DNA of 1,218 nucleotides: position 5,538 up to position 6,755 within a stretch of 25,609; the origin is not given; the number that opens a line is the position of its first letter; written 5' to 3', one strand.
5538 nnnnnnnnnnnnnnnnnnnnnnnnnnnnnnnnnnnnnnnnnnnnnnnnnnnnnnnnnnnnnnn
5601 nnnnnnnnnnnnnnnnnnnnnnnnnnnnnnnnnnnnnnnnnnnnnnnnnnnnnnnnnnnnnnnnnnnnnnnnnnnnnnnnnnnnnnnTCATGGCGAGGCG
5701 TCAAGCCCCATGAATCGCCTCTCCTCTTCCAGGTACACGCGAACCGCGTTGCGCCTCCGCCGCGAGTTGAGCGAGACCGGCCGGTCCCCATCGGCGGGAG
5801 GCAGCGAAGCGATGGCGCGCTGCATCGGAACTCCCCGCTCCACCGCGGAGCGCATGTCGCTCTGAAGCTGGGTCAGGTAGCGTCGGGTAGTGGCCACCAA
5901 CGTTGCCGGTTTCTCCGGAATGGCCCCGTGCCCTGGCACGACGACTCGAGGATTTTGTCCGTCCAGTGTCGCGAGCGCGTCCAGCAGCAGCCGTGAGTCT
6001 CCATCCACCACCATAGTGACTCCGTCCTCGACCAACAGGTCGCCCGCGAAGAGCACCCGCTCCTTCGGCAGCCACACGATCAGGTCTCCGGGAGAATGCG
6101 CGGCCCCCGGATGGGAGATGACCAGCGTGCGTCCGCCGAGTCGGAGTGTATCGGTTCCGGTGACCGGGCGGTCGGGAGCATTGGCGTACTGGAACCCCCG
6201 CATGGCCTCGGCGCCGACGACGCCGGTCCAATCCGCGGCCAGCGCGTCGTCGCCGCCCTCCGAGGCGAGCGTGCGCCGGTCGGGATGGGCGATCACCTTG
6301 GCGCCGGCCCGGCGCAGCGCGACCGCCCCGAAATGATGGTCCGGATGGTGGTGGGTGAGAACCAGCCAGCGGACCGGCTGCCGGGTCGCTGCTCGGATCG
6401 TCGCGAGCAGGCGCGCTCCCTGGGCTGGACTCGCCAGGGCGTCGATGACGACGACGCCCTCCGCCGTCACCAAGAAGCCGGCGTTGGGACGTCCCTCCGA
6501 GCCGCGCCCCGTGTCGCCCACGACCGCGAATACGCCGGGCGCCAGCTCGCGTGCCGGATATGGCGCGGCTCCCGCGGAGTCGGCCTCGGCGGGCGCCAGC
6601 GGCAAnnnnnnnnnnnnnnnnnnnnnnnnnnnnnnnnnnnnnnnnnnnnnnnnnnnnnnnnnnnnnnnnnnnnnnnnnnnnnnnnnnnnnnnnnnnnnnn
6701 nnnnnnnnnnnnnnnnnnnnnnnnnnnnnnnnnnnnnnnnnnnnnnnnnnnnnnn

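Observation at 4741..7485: Orphan exported SoxYZ-metallohydrolase-rhodanese module without Sox oxidation enzymes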

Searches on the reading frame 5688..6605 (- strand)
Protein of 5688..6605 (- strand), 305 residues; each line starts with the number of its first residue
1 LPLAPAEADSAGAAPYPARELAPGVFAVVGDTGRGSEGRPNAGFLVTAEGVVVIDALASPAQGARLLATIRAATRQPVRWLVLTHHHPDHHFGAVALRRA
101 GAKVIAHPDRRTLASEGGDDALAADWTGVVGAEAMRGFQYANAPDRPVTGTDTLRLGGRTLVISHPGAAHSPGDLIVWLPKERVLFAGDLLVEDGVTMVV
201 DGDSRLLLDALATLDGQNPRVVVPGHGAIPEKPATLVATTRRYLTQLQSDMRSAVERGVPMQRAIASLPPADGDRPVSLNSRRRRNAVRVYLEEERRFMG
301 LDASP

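Call 3: search_protein_families(library=pfam, proteins=[window:5688-6605:-], max_evalue=0.01)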
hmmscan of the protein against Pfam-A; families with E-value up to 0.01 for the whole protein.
window:5688-6605:- (305 aa): 2 families
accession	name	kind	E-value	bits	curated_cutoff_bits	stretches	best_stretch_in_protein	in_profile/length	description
PF00753.33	Lactamase_B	-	6.7e-25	88.6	22.7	1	38-226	4-196/196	Metallo-beta-lactamase superfamily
PF12706.13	Lactamase_B_2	-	0.00054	20.1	27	1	52-110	3-66/200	Beta-lactamase superfamily domain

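Call 4: search_protein_families(library=ncbifam, proteins=[window:5688-6605:-], max_evalue=0.01)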
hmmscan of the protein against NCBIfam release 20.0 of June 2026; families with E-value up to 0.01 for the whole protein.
window:5688-6605:- (305 aa): 62 families (the best 25 are shown)
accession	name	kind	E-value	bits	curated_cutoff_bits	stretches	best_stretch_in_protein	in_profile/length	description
TIGR04559.1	SoxH_rel_PQQ_2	hypoth_equivalog_domain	4.1e-50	170.8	280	1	18-293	4-279/283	quinoprotein relay system zinc metallohydrolase 2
TIGR04558.1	SoxH_rel_PQQ_1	hypoth_equivalog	6.7e-39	133.7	300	1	18-297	8-283/285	quinoprotein relay system zinc metallohydrolase 1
NF033088.2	bla_subclass_B1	equivalog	7.3e-23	81.4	200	1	21-232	11-206/217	subclass B1 metallo-beta-lactamase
NF012229.1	bla_class_B_core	domain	3.8e-19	69.2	100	1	44-180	19-139/139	metallo-beta-lactamase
NF012146.1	blaB-IND-MUS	exception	7.3e-13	48.4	270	2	35-103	44-112/237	BlaB/IND/MUS family subclass B1 metallo-beta-lactamase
NF012137.0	bla_xUS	exception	1.2e-12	47.9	400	2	35-105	44-114/246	MUS/TUS/MOC family subclass B1 metallo-beta-lactamase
NF047975.1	blaPYX_B1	exception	1.2e-12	47.7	473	1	18-229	40-231/245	PYX family subclass B1 metallo-beta-lactamase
NF000442.2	blaTUS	exception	2.7e-12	46.6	550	2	35-105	44-114/248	TUS family subclass B1 metallo-beta-lactamase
NF047964.1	blaMYX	exception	6.1e-12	45.4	520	2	18-115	55-154/261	MYX family subclass B1 metallo-beta-lactamase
NF012100.0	blaVIM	exception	3.5e-11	42.9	500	1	36-227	64-241/266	VIM family subclass B1 metallo-beta-lactamase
NF038046.1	blaCVI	exception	3.8e-11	43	575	1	19-191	28-190/255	CVI family subclass B2 metallo-beta-lactamase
NF047974.1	blaCOR_B1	exception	4.1e-11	42.6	450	1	19-118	40-140/245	COR family subclass B1 metallo-beta-lactamase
NF033895.2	blaCAM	exception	2.1e-10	40.8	535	2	40-106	50-116/241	CAM family subclass B1 metallo-beta-lactamase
NF000453.2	blaPEDO-3_fam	exception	3.9e-10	39.7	400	1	32-104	40-112/237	PEDO-3 family subclass B1 metallo-beta-lactamase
NF000450.2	bla-B1-FLAV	exception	4.5e-10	39.4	450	2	35-104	46-115/242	subclass B1 metallo-beta-lactamase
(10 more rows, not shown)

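Call 9: find_related_loci(query=window:5688-6605:-, collection=genome_contigs, flank=6000)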
Query window:5688-6605:- (305 aa) in genome_contigs; peptide patterns used: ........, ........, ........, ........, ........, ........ (x = any residue, [..] = any of these).
464 stretches matched a pattern; 152 encode a relative of the query (tblastn E <= 1e-3); the best 80 are kept; 80 distinct loci.
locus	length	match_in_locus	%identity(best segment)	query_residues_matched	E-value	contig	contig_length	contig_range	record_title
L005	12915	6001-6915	81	3-305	1e-156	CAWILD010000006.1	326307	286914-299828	MAG: uncultured Gemmatimonadales bacterium isolate MFD05176.bin.1.238 genome assembly, contig: contig_21254, whole genom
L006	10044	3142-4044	78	5-305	8e-151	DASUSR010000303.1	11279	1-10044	MAG TPA_asm: Gemmatimonadales bacterium isolate SMAG_U1741 k141_1771900, whole genome shotgun sequence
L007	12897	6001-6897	73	3-302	3e-145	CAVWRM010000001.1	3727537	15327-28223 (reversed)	MAG: uncultured Gemmatimonadales bacterium isolate MFD04944.bin.1.90 genome assembly, contig: contig_25021, whole genome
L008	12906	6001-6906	71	1-302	4e-144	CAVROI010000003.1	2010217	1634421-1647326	MAG: uncultured Gemmatimonadales bacterium isolate MFD04944.bin.1.29 genome assembly, contig: contig_49812, whole genome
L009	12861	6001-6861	75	18-304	1e-143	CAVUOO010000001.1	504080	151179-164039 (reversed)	MAG: uncultured Gemmatimonadales bacterium isolate MFD06085.bin.3.113 genome assembly, contig: contig_12410, whole genom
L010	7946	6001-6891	75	9-304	1e-142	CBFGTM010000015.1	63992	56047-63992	MAG TPA_asm: uncultured Gemmatimonadales bacterium isolate SRR28857639_binner13_Refined_3 genome assembly, contig: ERZ27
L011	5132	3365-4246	73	13-305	9e-144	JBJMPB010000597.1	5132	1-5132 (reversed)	MAG: Gemmatimonadales bacterium isolate 12C16O_0h_50_P10_coass_bin_6 k141_3995061, whole genome shotgun sequence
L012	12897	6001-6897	73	6-304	4e-141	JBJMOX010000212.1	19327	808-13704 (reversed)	MAG: Gemmatimonadales bacterium isolate H1_18_all_fractions_conc_3_68_14 k255_3489656, whole genome shotgun sequence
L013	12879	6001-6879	73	9-303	5e-141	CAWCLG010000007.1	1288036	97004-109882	MAG: uncultured Gemmatimonadales bacterium isolate MFD03602.bin.2.71 genome assembly, contig: contig_7, whole genome sho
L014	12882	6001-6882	73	13-305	5e-141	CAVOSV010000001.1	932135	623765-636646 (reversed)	MAG: uncultured Gemmatimonadales bacterium isolate MFD00392.bin.1.1 genome assembly, contig: contig_325, whole genome sh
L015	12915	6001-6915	71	3-305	5e-141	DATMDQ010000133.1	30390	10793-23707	MAG TPA_asm: Gemmatimonadales bacterium isolate SMAG_U13412 k141_3335323, whole genome shotgun sequence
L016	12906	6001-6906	70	1-305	1e-140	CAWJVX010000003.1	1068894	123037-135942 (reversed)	MAG: uncultured Gemmatimonadales bacterium isolate MFD09206.bin.1.39 genome assembly, contig: contig_1971, whole genome 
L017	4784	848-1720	73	14-304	3e-142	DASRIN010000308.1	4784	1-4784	MAG TPA_asm: Gemmatimonadales bacterium isolate SMAG_U10111 k141_896931, whole genome shotgun sequence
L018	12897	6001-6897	73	6-304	2e-140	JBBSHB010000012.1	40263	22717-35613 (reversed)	MAG: Gemmatimonadales bacterium isolate LS2_sbin.56 LS2_sbin.56_K_215280_L_40263_cov_44.7764, whole genome shotgun seque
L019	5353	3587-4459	73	15-305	2e-141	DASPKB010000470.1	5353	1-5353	MAG TPA_asm: Gemmatimonadales bacterium isolate SMAG_U12025 k141_493034, whole genome shotgun sequence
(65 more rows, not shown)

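Call 15: search_solved_structures(query=window:5688-6605:-, max_evalue=0.001, show_alignments=1)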
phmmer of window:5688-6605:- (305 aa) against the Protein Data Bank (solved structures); distinct sequences matched with E-value up to 0.001: 175 (the best 60 are shown).
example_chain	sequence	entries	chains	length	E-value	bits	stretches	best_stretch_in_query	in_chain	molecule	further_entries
8d2z_A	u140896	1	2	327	9.4e-26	94.1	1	36-267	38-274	Metallo-beta-lactamase superfamily protein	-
6xfr_A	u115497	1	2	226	6.6e-14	55.2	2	137-231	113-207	Lactamase_B domain-containing protein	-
6uxu_A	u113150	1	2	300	1.2e-13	54.3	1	18-268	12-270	Chlorothalonil hydrolytic dehalogenase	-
6bm9_A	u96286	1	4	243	2.8e-12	49.9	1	20-227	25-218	Metallo-beta-lactamase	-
4uwp_B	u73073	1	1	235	9.2e-12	48.2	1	20-228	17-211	METALLO-BETA-LACTAMASE VIM-26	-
9cv1_A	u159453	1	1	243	1.2e-11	47.8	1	20-121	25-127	Metallo-beta-lactamase type 2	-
5a87_A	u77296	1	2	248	1.3e-11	47.7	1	20-228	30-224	METALLO-BETA-LACTAMASE VIM-5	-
4uwo_B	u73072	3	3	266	1.3e-11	47.7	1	20-121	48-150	METALLO-BETA-LACTAMASE VIM-26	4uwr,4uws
7yrp_A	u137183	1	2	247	1.4e-11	47.6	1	20-228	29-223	Metallo-beta-lactamase VIM-28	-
5n55_A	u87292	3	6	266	1.7e-11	47.3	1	20-228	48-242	Class B metallo-beta-lactamase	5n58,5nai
6op6_A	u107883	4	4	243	2.3e-11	46.9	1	20-121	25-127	Metallo-beta-lactamase VIM-20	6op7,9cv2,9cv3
2whg_A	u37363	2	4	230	2.8e-11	46.6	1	20-121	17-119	VIM-4 METALLO-BETA-LACTAMASE | BETA-LACTAMASE VIM-4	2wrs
5mxr_A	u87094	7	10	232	2.8e-11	46.6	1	20-228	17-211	Beta-lactamase VIM-2 | Metallo-beta-lactamase VIM-2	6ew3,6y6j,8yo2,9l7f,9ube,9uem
1ko2_A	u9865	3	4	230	2.8e-11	46.6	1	20-228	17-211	VIM-2 metallo-beta-lactamase | Metallo-beta-lactamase VIM-2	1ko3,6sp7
5n4s_A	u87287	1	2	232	2.8e-11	46.6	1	20-228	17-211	Beta-lactamase VIM-2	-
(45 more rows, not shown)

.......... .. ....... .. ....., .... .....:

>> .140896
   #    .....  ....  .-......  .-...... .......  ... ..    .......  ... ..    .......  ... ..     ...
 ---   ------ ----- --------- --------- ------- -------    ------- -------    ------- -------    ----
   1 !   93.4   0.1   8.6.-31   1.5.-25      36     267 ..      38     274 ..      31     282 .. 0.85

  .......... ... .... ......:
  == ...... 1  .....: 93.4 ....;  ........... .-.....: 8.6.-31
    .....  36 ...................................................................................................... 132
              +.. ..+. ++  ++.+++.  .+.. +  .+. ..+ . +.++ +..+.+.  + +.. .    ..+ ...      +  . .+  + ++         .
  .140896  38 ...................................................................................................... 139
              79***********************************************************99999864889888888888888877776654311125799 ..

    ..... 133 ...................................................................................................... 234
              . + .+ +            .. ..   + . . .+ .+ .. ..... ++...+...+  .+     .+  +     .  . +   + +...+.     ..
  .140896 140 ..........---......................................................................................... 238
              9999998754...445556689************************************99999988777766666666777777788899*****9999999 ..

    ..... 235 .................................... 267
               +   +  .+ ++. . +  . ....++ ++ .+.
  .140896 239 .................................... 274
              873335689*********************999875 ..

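Call 26: search_protein_representatives(protein=window:5688-6605:-)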
Query: 305 residues. Proteins with E-value up to 0.001 (for the whole library): 10449; up to 1e-10: 2519; up to 1e-30: 42. The best 150 are listed.
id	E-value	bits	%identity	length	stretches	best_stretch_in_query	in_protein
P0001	1.6e-109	382.4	62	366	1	14-305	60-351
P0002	1.7e-108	378.9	59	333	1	12-302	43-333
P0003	2.8e-99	348.7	73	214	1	29-238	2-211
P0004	9.4e-99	347.0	62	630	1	12-303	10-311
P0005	2.4e-96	339.0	57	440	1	13-302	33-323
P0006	4.1e-90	318.6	69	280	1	13-235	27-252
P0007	1.2e-65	238.2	57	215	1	104-300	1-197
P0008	3.8e-64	233.3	62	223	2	59-149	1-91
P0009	7.6e-60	219.2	65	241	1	15-180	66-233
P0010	2.4e-57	211.0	58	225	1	131-302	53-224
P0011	6.1e-57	209.7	67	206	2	152-244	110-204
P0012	4.3e-54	200.3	66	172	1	135-305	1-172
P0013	6.4e-54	199.8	53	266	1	48-303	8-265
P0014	2.6e-53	197.8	57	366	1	72-273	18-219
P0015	3.0e-50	187.7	59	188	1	12-151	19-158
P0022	3.9e-43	164.4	42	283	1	25-295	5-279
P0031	2.6e-37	145.3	36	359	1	21-298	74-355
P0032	2.3e-36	142.2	35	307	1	24-296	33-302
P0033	4.7e-36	141.1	37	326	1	16-260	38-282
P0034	5.2e-36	141.0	35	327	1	20-298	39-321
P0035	1.2e-35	139.8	35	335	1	5-298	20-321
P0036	2.2e-35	138.9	37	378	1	8-295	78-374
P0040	1.2e-32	129.9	33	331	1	23-296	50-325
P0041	1.8e-31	126.1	40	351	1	40-232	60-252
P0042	7.4e-31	124.1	33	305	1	26-266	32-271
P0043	1.2e-30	123.4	33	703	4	158-273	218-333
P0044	2.3e-30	122.4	40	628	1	22-246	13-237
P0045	2.7e-30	122.2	38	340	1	5-293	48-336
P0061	9.3e-29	117.2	36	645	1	10-260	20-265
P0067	2.8e-28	115.6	40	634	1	15-258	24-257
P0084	1.1e-26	110.3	35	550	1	10-292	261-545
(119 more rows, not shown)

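Call 28: search_protein_families(library=pfam, proteins=[P0004, P0005, P0022, P0031, P0041, P0044, P0061, P0067, P0043, P0084], max_evalue=0.001)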
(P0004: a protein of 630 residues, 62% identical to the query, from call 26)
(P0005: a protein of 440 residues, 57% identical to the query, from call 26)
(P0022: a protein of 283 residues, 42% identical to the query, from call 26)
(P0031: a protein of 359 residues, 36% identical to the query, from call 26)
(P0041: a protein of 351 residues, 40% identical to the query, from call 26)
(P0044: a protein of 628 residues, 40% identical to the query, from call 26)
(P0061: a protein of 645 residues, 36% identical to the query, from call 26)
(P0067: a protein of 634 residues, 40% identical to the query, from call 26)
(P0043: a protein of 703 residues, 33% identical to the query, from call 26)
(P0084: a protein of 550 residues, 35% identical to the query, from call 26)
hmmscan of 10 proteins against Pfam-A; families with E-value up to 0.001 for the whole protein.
P0004 (630 aa): 2 families
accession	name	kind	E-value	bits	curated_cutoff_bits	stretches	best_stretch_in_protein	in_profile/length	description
PF00581.25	Rhodanese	-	3.9e-29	101.5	22.2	2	348-457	8-100/102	Rhodanese-like domain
PF00753.33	Lactamase_B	-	6.1e-22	79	22.7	1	36-234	4-196/196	Metallo-beta-lactamase superfamily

P0005 (440 aa): 2 families
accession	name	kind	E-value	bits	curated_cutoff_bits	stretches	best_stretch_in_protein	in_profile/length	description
PF00753.33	Lactamase_B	-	1.2e-18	68.2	22.7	1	58-247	4-196/196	Metallo-beta-lactamase superfamily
PF12706.13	Lactamase_B_2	-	0.00029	20.9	27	1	72-247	3-199/200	Beta-lactamase superfamily domain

P0022 (283 aa): 2 families
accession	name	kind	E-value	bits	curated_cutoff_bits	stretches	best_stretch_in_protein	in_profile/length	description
PF00753.33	Lactamase_B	-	4.1e-21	76.2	22.7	1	15-210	3-196/196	Metallo-beta-lactamase superfamily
PF12706.13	Lactamase_B_2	-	2.1e-05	24.7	27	1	53-102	26-79/200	Beta-lactamase superfamily domain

P0031 (359 aa): 3 families
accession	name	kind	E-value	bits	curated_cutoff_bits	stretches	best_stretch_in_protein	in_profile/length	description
PF00753.33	Lactamase_B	-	3.5e-23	83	22.7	1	88-280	3-196/196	Metallo-beta-lactamase superfamily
PF12706.13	Lactamase_B_2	-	3.8e-06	27.1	27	1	103-169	3-73/200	Beta-lactamase superfamily domain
PF19583.5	ODP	-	0.00069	20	27.2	0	92-245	4-137/194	ODP family beta lactamase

P0041 (351 aa): 3 families
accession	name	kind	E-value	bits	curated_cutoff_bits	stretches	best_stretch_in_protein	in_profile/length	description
PF00753.33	Lactamase_B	-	2.8e-29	102.9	22.7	1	58-242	4-192/196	Metallo-beta-lactamase superfamily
PF19583.5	ODP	-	5.1e-06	26.9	27.2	1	60-211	3-137/194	ODP family beta lactamase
PF12706.13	Lactamase_B_2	-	1.1e-05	25.5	27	1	73-146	4-82/200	Beta-lactamase superfamily domain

P0044 (628 aa): 4 families
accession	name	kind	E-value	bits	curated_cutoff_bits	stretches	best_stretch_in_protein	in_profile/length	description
PF00753.33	Lactamase_B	-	1.1e-23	84.7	22.7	1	25-219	4-196/196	Metallo-beta-lactamase superfamily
PF21783.3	YNCE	-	1.3e-08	35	27.1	0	423-497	257-331/339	YNCE-like beta-propeller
PF02239.22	Cytochrom_D1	-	0.00033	19.8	25.5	0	430-505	15-89/368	Cytochrome D1 heme domain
PF12706.13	Lactamase_B_2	-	0.00052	20.1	27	1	40-113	4-82/200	Beta-lactamase superfamily domain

P0061 (645 aa): 4 families
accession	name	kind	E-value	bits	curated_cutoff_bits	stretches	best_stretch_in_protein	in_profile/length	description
PF02826.25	2-Hacid_dh_C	-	1.4e-53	181.3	25.1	1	430-608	1-178/178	D-isomer specific 2-hydroxyacid dehydrogenase, NAD binding domain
PF00753.33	Lactamase_B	-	1.4e-19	71.2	22.7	1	46-233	3-196/196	Metallo-beta-lactamase superfamily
PF00389.36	2-Hacid_dh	-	1.3e-07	31.8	24.6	1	353-639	23-133/134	D-isomer specific 2-hydroxyacid dehydrogenase, catalytic domain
PF03446.21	NAD_binding_2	-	2.3e-05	24.9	21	1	470-579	3-115/161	NAD binding domain of 6-phosphogluconate dehydrogenase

P0067 (634 aa): 3 families
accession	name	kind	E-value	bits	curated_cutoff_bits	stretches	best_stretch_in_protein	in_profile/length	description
PF02826.25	2-Hacid_dh_C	-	1.5e-59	200.8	25.1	1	420-597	1-178/178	D-isomer specific 2-hydroxyacid dehydrogenase, NAD binding domain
PF00753.33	Lactamase_B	-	2.1e-24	87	22.7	1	44-227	4-196/196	Metallo-beta-lactamase superfamily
PF00670.27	AdoHcyase_NAD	-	2.5e-05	24.9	27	1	453-547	21-111/162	S-adenosyl-L-homocysteine hydrolase, NAD binding domain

P0043 (703 aa): 2 families
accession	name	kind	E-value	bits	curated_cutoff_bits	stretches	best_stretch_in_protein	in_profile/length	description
PF00753.33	Lactamase_B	-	3.3e-40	138.6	22.7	2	393-620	2-196/196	Metallo-beta-lactamase superfamily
PF12706.13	Lactamase_B_2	-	3.5e-05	24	27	0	76-150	4-81/200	Beta-lactamase superfamily domain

P0084 (550 aa): 5 families
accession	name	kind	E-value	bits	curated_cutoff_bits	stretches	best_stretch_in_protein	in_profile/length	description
PF00805.28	Pentapeptide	-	1.8e-30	104.6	20.2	6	60-96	3-39/40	Pentapeptide repeats (8 copies)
PF00753.33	Lactamase_B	-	6.3e-29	101.8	22.7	1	294-479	5-196/196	Metallo-beta-lactamase superfamily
PF13576.12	Pentapeptide_3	-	2.4e-13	50.5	27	0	193-228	10-47/48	Pentapeptide repeats (9 copies)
PF13599.13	Pentapeptide_4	-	4.5e-11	43.1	38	1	143-219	2-77/78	Pentapeptide repeat region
PF12706.13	Lactamase_B_2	-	2.8e-06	27.5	27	1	308-461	4-154/200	Beta-lactamase superfamily domain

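Call 29: find_encoding_contigs(protein=P0022, flank=5000, max_places=3)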
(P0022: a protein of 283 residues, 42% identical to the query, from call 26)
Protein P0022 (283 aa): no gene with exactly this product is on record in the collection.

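Call 30: find_encoding_contigs(protein=P0031, flank=5000, max_places=3)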
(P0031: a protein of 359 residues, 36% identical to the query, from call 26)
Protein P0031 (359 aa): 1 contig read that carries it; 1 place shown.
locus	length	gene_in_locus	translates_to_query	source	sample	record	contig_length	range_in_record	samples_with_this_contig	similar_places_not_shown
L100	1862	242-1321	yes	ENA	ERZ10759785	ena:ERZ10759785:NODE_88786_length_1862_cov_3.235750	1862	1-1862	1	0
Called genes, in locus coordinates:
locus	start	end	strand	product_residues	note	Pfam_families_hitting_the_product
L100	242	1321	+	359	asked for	PF00753:Lactamase_B, PF12706:Lactamase_B_2 (weak)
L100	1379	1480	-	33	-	-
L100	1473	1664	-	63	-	-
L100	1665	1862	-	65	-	?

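Call 31: find_encoding_contigs(protein=P0004, flank=4000, max_places=3)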
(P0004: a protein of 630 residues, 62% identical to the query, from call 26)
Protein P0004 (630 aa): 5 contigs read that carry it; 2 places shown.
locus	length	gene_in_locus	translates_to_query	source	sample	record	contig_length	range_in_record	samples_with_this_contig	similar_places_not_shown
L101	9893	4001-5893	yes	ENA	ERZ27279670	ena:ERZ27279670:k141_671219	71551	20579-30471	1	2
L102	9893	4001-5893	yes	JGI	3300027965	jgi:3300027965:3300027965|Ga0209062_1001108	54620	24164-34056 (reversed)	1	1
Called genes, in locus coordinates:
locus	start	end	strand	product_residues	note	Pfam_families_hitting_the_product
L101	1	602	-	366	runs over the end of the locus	PF01968:Hydantoinase_A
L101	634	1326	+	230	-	PF00977:His_biosynth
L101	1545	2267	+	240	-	-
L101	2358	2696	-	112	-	-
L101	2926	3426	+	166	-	PF13501:SoxY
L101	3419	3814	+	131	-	PF08770:SoxZ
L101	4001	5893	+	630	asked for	PF00753:Lactamase_B, PF00581:Rhodanese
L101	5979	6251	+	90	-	-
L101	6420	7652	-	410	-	PF01757:Acyl_transf_3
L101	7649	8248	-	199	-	-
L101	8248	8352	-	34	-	-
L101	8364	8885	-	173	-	PF01242:PTPS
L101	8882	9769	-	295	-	PF01874:CitG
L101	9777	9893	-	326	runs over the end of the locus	PF14397:ATPgrasp_ST (faint), PF02955:GSH-S_ATP, PF08443:RimK, PF14398:ATPgrasp_YheCD (faint)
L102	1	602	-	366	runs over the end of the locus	PF01968:Hydantoinase_A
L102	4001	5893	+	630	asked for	PF00753:Lactamase_B, PF00581:Rhodanese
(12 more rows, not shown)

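Call 77: search_protein_families(library=ncbifam, proteins=[P0022, P0031, P0032, P0033, P0034, P0035, P0036, P0040, P0042, P0045], max_evalue=1e-25)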
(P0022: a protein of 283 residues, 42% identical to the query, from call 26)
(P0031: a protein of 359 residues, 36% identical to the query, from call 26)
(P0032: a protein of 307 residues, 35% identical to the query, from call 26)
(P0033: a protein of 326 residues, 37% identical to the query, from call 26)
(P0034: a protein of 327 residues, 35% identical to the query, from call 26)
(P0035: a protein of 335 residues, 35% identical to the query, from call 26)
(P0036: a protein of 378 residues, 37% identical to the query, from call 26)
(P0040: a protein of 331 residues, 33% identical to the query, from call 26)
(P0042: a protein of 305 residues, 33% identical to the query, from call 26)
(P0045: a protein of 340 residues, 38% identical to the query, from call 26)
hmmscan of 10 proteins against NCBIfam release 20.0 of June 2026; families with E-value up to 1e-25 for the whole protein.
P0022 (283 aa): 2 families
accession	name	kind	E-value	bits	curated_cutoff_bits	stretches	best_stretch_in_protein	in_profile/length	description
TIGR04559.1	SoxH_rel_PQQ_2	hypoth_equivalog_domain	2e-48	165.3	280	1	4-279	16-281/283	quinoprotein relay system zinc metallohydrolase 2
TIGR04558.1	SoxH_rel_PQQ_1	hypoth_equivalog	1.9e-36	125.6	300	1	2-280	18-282/285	quinoprotein relay system zinc metallohydrolase 1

P0031 (359 aa): 2 families
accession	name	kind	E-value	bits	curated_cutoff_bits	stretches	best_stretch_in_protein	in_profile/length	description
TIGR04559.1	SoxH_rel_PQQ_2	hypoth_equivalog_domain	5.2e-50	170.4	280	1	65-352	4-281/283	quinoprotein relay system zinc metallohydrolase 2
TIGR04558.1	SoxH_rel_PQQ_1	hypoth_equivalog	9e-38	130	300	1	66-356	9-285/285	quinoprotein relay system zinc metallohydrolase 1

P0032 (307 aa): 3 families
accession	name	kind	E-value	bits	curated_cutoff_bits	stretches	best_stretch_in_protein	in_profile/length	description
TIGR04559.1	SoxH_rel_PQQ_2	hypoth_equivalog_domain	6.2e-62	209.6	280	1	27-301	4-281/283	quinoprotein relay system zinc metallohydrolase 2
TIGR04558.1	SoxH_rel_PQQ_1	hypoth_equivalog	1.8e-52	178.2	300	1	28-303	9-283/285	quinoprotein relay system zinc metallohydrolase 1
NF033088.2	bla_subclass_B1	equivalog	1.5e-29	103.2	200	1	25-250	6-215/217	subclass B1 metallo-beta-lactamase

P0033 (326 aa): 3 families
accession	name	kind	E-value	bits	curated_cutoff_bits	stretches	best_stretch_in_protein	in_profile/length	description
TIGR04558.1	SoxH_rel_PQQ_1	hypoth_equivalog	2.4e-55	187.6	300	1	35-323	3-284/285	quinoprotein relay system zinc metallohydrolase 1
TIGR04559.1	SoxH_rel_PQQ_2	hypoth_equivalog_domain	5.4e-51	173.7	280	1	38-320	2-281/283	quinoprotein relay system zinc metallohydrolase 2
NF033088.2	bla_subclass_B1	equivalog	1.1e-26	93.8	200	1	35-260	3-210/217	subclass B1 metallo-beta-lactamase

P0034 (327 aa): 2 families
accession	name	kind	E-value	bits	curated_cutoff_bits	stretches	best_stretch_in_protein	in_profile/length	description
TIGR04559.1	SoxH_rel_PQQ_2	hypoth_equivalog_domain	5.1e-47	160.6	280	1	44-319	11-282/283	quinoprotein relay system zinc metallohydrolase 2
TIGR04558.1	SoxH_rel_PQQ_1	hypoth_equivalog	2.7e-42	144.8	300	1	33-322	4-285/285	quinoprotein relay system zinc metallohydrolase 1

P0035 (335 aa): 2 families
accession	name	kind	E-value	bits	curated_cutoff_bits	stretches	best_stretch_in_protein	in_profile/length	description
TIGR04559.1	SoxH_rel_PQQ_2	hypoth_equivalog_domain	1.7e-53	181.8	280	1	35-318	5-281/283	quinoprotein relay system zinc metallohydrolase 2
TIGR04558.1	SoxH_rel_PQQ_1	hypoth_equivalog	2.7e-47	161.2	300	1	32-317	6-280/285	quinoprotein relay system zinc metallohydrolase 1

P0036 (378 aa): 2 families
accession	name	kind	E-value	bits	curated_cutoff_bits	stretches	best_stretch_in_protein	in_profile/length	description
TIGR04559.1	SoxH_rel_PQQ_2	hypoth_equivalog_domain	1.1e-48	166.1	280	1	91-374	7-281/283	quinoprotein relay system zinc metallohydrolase 2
TIGR04558.1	SoxH_rel_PQQ_1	hypoth_equivalog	1.4e-36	126.1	300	1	90-361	10-268/285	quinoprotein relay system zinc metallohydrolase 1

P0040 (331 aa): 2 families
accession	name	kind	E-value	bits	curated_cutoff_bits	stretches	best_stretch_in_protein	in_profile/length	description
TIGR04559.1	SoxH_rel_PQQ_2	hypoth_equivalog_domain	1.3e-51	175.7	280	1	43-324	2-281/283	quinoprotein relay system zinc metallohydrolase 2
TIGR04558.1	SoxH_rel_PQQ_1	hypoth_equivalog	1.2e-40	139.4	300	1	44-326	7-283/285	quinoprotein relay system zinc metallohydrolase 1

P0042 (305 aa): 2 families
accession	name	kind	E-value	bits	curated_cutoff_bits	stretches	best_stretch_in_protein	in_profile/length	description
TIGR04559.1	SoxH_rel_PQQ_2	hypoth_equivalog_domain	1.3e-44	152.7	280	1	19-300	2-281/283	quinoprotein relay system zinc metallohydrolase 2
TIGR04558.1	SoxH_rel_PQQ_1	hypoth_equivalog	1.1e-36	126.4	300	1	20-284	7-265/285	quinoprotein relay system zinc metallohydrolase 1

P0045 (340 aa): 2 families
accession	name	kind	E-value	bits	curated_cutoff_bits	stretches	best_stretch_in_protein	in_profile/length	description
TIGR04559.1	SoxH_rel_PQQ_2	hypoth_equivalog_domain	4.4e-119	397.1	280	1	60-340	2-283/283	quinoprotein relay system zinc metallohydrolase 2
TIGR04558.1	SoxH_rel_PQQ_1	hypoth_equivalog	6.1e-60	202.7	300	1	60-338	6-281/285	quinoprotein relay system zinc metallohydrolase 1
